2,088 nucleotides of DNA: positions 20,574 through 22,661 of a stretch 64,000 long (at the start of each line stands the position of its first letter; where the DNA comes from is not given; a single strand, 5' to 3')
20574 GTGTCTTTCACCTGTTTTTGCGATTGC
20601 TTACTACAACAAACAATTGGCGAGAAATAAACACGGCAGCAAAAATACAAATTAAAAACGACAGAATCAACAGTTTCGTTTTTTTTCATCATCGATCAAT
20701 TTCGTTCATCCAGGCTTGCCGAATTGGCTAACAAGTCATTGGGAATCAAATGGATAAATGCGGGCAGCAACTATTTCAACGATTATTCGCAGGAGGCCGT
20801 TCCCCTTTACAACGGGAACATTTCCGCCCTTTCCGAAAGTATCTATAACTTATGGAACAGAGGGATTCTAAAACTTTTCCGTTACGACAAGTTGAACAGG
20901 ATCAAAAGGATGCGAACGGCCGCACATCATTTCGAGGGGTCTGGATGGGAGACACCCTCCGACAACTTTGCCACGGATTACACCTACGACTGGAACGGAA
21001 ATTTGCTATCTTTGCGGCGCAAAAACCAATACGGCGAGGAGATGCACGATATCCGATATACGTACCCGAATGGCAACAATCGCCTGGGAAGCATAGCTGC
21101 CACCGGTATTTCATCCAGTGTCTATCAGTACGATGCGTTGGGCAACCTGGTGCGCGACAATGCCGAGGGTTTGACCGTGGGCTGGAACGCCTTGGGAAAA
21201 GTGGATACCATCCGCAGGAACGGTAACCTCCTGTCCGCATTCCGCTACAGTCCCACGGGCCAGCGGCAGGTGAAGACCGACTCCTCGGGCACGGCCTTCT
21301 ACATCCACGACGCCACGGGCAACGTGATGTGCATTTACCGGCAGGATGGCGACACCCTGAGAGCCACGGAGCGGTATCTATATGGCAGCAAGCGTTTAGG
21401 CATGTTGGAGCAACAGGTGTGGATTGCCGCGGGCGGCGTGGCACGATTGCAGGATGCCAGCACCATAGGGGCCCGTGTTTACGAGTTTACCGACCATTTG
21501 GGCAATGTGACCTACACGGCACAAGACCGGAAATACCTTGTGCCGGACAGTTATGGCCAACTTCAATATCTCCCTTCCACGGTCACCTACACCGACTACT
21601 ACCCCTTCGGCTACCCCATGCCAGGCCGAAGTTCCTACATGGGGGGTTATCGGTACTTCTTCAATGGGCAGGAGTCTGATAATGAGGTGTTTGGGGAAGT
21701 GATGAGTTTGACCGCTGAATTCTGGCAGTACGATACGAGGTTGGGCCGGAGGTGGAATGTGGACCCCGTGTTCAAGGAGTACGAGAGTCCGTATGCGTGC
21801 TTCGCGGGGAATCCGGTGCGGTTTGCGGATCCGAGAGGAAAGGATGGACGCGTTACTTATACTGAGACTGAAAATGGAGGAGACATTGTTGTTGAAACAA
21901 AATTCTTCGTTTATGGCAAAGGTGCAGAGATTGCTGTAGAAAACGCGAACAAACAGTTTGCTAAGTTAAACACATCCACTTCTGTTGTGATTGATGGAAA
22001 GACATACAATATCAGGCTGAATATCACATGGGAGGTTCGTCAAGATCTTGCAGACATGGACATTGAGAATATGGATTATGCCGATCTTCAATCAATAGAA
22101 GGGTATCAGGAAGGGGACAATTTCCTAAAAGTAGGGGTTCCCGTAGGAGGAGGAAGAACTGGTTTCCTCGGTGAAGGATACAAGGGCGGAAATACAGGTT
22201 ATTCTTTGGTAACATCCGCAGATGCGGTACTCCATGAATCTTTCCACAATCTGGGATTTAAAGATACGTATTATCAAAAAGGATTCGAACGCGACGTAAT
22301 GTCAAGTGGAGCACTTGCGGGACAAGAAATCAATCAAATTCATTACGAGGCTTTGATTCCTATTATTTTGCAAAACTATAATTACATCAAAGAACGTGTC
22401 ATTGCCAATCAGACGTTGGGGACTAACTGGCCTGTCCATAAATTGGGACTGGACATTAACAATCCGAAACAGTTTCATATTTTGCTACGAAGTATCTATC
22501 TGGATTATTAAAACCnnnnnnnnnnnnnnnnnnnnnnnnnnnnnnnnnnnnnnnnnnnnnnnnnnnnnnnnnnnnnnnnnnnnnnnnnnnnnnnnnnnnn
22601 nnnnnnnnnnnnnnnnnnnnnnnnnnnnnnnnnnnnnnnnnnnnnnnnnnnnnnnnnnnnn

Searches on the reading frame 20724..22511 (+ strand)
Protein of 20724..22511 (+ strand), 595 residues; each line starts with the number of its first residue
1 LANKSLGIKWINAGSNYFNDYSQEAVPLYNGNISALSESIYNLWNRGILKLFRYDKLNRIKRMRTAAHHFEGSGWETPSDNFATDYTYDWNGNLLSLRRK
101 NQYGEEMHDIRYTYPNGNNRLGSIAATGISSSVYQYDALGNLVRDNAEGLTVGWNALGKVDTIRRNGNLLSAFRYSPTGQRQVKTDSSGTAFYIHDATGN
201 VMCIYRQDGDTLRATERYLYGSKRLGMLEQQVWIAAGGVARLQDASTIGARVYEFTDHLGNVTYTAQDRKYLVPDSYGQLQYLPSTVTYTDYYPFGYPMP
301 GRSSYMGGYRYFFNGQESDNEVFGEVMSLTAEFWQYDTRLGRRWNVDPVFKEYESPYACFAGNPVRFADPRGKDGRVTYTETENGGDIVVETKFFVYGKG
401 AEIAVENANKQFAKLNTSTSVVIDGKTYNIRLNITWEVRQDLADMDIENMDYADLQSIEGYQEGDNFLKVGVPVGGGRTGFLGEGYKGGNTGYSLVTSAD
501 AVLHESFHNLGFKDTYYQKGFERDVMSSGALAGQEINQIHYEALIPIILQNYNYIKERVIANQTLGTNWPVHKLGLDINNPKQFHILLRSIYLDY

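Call 27: search_protein_families(library=pfam, proteins=[window:20724-22511:+], max_evalue=0.01)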
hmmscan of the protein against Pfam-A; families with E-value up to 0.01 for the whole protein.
window:20724-22511:+ (595 aa): 1 family
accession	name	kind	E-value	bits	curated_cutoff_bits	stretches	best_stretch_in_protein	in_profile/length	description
PF05593.20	RHS_repeat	-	0.00073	20.3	22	0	127-149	14-36/38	RHS Repeat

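Call 49: search_protein_families(library=ncbifam, proteins=[window:20724-22511:+], max_evalue=0.01)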
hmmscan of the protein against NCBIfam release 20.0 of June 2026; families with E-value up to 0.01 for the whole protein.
window:20724-22511:+ (595 aa): 1 family
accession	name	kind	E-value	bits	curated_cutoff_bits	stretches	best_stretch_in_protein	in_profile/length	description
TIGR03696.1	Rhs_assc_core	domain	1.6e-05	25.3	32.5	1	292-372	1-75/76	RHS repeat-associated core domain-containing protein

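Call 82: search_protein_representatives(protein=window:20724-22511:+)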
Query: 595 residues. Proteins with E-value up to 0.001 (for the whole library): 22764; up to 1e-10: 11181; up to 1e-30: 1612. The best 150 are listed.
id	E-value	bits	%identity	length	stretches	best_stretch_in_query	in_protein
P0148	1.5e-213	727.2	89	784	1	13-376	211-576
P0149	2.4e-192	657.1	78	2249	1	13-386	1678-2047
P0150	3.6e-137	474.9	79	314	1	91-363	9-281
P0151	4.2e-136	471.4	68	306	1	295-595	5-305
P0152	2.0e-134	465.9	68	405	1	49-365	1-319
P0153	1.4e-122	426.7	68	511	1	84-376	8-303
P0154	2.6e-94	333.4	91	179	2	324-463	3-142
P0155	4.2e-90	319.5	45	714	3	13-240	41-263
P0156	4.2e-90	319.5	50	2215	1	14-374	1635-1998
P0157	5.1e-90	319.2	54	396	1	14-317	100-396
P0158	7.8e-90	318.6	49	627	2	17-239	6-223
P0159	1.9e-89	317.3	49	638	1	13-374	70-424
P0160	1.3e-87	311.2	42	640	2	72-236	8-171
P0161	5.2e-84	299.4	50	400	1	79-382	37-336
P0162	4.0e-83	296.4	49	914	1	13-365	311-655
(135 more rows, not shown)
